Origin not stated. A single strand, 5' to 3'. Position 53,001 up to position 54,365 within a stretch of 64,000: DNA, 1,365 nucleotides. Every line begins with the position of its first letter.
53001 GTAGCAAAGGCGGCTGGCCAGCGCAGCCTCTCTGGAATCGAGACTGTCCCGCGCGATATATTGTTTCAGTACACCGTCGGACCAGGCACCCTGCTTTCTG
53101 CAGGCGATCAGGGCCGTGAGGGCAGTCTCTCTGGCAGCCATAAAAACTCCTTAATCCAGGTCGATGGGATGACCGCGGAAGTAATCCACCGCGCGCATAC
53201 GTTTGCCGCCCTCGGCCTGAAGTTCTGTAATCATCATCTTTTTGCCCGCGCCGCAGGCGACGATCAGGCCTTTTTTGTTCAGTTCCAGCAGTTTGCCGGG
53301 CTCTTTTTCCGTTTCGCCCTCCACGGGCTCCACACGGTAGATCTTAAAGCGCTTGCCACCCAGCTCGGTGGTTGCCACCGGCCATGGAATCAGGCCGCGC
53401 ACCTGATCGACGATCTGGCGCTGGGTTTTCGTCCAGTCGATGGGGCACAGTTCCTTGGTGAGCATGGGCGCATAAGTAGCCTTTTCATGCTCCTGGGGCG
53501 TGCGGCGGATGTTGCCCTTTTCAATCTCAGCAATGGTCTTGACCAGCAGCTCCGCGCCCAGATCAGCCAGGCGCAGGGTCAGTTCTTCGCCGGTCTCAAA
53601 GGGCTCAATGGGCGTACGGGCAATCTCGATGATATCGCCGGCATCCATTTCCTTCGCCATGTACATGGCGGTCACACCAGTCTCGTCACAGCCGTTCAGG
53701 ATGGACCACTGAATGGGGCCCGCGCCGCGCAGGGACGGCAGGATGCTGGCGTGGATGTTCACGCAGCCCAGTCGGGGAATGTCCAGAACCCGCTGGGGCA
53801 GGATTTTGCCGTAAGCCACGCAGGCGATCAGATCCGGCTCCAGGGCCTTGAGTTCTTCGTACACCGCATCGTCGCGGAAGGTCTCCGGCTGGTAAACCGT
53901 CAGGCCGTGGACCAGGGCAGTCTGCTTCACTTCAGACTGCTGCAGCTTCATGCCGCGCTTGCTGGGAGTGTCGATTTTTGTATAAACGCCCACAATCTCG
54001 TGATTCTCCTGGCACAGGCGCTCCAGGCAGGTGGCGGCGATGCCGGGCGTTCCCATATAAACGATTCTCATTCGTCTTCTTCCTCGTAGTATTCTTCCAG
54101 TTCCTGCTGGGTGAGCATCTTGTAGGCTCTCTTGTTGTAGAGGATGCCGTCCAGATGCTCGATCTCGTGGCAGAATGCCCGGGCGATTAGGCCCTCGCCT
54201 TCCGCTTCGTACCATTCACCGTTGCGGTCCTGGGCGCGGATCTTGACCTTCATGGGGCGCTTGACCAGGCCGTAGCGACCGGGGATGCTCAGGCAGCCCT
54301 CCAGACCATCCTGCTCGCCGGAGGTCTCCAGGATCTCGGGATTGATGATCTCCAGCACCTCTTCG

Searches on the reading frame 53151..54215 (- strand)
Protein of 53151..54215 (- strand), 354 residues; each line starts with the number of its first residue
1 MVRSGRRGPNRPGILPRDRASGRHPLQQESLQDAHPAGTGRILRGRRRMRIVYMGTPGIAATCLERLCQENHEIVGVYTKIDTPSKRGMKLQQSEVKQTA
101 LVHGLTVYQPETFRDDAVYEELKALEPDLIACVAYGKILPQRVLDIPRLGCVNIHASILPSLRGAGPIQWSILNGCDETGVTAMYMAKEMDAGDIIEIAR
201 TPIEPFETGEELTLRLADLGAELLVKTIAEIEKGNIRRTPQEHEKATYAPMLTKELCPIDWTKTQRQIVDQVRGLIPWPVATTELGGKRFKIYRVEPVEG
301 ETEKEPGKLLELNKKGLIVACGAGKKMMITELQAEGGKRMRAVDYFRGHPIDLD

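Call 43: search_protein_families(library=pfam, proteins=[window:53151-54215:-], max_evalue=0.001)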
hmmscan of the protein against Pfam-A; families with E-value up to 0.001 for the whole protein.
window:53151-54215:- (354 aa): 2 families
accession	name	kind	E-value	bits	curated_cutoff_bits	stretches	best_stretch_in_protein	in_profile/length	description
PF00551.24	Formyl_trans_N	-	9.8e-40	136.7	26.1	1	49-228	1-181/181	Formyl transferase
PF02911.23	Formyl_trans_C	-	6e-28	97.4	21.1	1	252-349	2-99/100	Formyl transferase, C-terminal domain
